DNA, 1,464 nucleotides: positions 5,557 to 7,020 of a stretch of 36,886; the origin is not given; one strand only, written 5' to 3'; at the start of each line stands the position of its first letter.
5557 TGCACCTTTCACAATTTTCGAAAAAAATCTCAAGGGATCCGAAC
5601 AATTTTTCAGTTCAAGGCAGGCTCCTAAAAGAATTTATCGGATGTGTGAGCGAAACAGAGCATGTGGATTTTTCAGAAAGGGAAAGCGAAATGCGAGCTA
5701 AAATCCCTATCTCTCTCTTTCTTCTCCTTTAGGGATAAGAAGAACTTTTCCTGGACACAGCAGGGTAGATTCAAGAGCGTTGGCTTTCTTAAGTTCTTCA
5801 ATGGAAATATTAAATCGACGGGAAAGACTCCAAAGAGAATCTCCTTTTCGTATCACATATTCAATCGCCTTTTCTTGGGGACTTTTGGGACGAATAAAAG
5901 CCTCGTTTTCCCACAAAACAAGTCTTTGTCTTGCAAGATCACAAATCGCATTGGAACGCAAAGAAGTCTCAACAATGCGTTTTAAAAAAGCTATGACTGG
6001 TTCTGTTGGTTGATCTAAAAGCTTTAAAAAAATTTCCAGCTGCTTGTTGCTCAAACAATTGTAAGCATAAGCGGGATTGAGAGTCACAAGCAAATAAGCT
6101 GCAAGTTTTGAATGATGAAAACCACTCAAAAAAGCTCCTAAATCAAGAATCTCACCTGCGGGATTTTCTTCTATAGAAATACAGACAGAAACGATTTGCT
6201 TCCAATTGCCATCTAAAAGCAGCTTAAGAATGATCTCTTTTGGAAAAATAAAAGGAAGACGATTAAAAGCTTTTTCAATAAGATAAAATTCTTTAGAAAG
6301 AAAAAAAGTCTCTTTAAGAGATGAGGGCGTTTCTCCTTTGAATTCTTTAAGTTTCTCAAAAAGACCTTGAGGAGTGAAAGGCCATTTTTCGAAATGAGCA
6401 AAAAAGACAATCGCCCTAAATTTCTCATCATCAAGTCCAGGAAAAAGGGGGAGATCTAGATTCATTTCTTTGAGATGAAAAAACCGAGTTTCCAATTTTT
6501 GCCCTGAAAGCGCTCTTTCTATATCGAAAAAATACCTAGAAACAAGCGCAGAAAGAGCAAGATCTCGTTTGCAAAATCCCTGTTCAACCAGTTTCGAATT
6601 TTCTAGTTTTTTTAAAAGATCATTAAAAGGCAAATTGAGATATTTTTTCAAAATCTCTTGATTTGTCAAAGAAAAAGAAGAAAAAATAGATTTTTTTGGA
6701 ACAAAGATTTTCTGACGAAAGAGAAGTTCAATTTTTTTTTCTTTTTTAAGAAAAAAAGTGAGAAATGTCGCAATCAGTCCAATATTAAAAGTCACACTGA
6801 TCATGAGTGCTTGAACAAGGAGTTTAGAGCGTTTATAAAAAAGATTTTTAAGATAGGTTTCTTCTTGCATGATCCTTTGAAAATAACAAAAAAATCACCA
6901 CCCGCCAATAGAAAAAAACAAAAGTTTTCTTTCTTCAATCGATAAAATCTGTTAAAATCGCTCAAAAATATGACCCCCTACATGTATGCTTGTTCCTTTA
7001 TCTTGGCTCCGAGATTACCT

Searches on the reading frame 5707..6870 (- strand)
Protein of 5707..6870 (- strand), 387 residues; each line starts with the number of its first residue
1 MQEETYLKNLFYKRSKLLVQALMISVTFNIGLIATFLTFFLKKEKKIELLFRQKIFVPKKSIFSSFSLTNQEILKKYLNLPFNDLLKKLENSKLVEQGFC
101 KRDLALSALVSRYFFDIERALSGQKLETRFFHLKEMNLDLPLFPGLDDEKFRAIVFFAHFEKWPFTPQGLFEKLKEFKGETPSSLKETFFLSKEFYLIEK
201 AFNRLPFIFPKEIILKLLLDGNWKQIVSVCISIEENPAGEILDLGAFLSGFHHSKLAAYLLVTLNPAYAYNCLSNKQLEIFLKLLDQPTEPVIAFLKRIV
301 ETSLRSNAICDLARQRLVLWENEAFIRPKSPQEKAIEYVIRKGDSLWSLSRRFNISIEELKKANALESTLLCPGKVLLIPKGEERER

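Call 42: search_protein_families(library=pfam, proteins=[window:5707-6870:-], max_evalue=0.001)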
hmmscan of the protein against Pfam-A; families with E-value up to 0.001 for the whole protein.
window:5707-6870:- (387 aa): 2 families
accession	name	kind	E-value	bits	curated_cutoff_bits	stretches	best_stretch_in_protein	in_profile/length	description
PF01476.26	LysM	-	4.8e-12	46.1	20.9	1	338-380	1-43/43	LysM domain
PF23473.1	LysM3_LYK4_5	-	7.7e-05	23.1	29.3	1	338-380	5-47/48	LYK4/5 LysM3 domain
